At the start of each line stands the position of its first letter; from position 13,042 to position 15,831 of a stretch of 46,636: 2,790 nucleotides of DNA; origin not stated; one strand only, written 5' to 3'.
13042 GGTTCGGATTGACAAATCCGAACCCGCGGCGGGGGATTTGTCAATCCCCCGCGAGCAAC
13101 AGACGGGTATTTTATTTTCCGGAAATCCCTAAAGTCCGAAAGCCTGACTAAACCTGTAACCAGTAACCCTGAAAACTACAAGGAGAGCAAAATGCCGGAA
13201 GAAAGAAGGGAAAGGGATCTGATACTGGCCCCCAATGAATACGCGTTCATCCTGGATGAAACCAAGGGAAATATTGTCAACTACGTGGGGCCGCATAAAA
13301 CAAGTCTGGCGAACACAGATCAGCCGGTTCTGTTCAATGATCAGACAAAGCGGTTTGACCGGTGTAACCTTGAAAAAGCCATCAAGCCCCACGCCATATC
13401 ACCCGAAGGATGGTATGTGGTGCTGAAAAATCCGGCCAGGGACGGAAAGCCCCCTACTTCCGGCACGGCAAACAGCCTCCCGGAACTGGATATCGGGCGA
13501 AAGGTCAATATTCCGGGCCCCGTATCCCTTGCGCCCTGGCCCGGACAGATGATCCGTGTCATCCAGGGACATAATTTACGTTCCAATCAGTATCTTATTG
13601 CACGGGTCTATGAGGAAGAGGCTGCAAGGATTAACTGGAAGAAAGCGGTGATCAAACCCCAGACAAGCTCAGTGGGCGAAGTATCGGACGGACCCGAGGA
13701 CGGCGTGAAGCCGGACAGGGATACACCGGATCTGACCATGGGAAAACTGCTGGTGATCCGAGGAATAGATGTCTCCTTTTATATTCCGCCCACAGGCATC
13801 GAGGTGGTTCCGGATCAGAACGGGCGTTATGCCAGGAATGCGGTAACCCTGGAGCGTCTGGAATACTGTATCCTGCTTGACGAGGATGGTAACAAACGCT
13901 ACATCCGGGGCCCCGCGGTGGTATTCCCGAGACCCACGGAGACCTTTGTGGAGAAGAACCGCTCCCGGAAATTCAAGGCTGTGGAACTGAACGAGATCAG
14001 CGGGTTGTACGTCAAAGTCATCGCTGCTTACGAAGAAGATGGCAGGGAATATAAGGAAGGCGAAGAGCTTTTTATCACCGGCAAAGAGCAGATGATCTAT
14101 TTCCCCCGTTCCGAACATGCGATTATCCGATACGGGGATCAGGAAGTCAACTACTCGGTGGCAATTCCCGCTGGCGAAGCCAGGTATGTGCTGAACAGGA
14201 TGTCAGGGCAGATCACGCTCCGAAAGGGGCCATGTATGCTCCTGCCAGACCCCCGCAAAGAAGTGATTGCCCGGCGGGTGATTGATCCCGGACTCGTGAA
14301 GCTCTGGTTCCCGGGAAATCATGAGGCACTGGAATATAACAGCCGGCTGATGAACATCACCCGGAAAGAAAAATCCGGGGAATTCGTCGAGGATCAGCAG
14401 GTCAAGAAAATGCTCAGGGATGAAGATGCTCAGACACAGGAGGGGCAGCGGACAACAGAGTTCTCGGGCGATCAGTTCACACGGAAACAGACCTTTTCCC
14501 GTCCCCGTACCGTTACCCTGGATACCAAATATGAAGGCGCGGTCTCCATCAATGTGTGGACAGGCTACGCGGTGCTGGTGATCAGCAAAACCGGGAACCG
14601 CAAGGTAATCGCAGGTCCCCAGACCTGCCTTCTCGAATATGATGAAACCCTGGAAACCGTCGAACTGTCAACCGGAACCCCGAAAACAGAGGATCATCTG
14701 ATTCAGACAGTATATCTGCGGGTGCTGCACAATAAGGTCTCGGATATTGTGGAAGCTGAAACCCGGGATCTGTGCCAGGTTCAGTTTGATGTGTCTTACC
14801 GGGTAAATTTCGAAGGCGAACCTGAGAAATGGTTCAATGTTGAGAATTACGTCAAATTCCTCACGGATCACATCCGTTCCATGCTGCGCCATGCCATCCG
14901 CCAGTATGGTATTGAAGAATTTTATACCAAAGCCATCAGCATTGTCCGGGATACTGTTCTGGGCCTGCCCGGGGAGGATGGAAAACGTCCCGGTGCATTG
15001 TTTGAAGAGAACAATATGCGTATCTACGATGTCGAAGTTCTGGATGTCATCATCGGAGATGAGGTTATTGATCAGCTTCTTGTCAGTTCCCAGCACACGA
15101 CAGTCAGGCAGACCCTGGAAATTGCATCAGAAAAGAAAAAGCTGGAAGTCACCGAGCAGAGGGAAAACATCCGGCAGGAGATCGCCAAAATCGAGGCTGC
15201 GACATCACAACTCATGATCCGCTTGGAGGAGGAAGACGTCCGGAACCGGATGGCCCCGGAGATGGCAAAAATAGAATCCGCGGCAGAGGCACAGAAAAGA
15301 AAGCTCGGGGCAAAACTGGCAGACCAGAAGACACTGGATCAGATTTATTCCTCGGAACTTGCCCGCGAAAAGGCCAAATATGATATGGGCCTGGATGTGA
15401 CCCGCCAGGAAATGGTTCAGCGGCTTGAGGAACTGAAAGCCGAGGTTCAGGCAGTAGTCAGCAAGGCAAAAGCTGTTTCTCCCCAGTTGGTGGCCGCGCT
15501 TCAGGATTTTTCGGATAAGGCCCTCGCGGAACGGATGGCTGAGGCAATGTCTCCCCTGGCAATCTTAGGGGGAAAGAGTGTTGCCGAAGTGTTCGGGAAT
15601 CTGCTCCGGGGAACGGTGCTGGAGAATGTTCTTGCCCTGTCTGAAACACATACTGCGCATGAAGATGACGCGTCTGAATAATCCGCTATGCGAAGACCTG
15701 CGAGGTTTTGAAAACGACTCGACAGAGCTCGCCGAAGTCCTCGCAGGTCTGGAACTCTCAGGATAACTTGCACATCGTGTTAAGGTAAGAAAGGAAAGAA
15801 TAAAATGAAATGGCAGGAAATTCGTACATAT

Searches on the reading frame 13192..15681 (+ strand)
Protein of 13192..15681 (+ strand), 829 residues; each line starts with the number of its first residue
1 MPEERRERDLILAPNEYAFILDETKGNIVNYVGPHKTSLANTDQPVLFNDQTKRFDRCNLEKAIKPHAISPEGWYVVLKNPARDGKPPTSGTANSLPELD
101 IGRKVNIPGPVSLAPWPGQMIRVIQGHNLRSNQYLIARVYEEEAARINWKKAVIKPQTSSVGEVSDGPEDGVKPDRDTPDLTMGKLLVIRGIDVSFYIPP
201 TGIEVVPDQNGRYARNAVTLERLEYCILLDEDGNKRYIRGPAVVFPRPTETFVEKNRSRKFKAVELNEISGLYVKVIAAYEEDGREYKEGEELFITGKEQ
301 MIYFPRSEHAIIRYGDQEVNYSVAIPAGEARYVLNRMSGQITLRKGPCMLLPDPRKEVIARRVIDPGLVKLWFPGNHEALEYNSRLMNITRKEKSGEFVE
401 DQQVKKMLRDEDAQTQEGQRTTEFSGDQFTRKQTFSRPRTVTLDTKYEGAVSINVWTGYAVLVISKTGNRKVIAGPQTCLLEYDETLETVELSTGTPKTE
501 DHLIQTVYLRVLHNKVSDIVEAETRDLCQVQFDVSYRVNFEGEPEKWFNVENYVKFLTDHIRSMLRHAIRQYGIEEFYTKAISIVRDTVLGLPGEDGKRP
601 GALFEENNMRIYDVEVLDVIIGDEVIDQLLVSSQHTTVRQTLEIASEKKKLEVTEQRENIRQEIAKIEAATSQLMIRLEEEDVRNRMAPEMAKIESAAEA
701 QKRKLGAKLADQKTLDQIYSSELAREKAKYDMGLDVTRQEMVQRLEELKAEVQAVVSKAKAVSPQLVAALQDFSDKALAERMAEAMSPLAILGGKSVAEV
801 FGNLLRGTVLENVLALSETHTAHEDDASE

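Call 11: find_encoding_contigs(protein=window:13192-15681:+, flank=10000, max_places=4)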
Protein window:13192-15681:+ (829 aa): no gene with exactly this product is on record in the collection.

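Call 22: search_protein_families(library=pfam, proteins=[window:13192-15681:+])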
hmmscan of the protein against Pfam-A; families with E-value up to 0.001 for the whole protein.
window:13192-15681:+ (829 aa): 3 families
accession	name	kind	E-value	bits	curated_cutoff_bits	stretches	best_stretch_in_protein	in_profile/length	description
PF11978.13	MVP_shoulder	-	1.5e-27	96.4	25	1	513-622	2-117/118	Shoulder domain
PF17795.6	Vault_3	-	1e-07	32.4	28.8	1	466-509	18-60/62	Major Vault Protein Repeat domain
PF01145.31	Band_7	-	2.2e-05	25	23.6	1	507-642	38-163/176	SPFH domain / Band 7 family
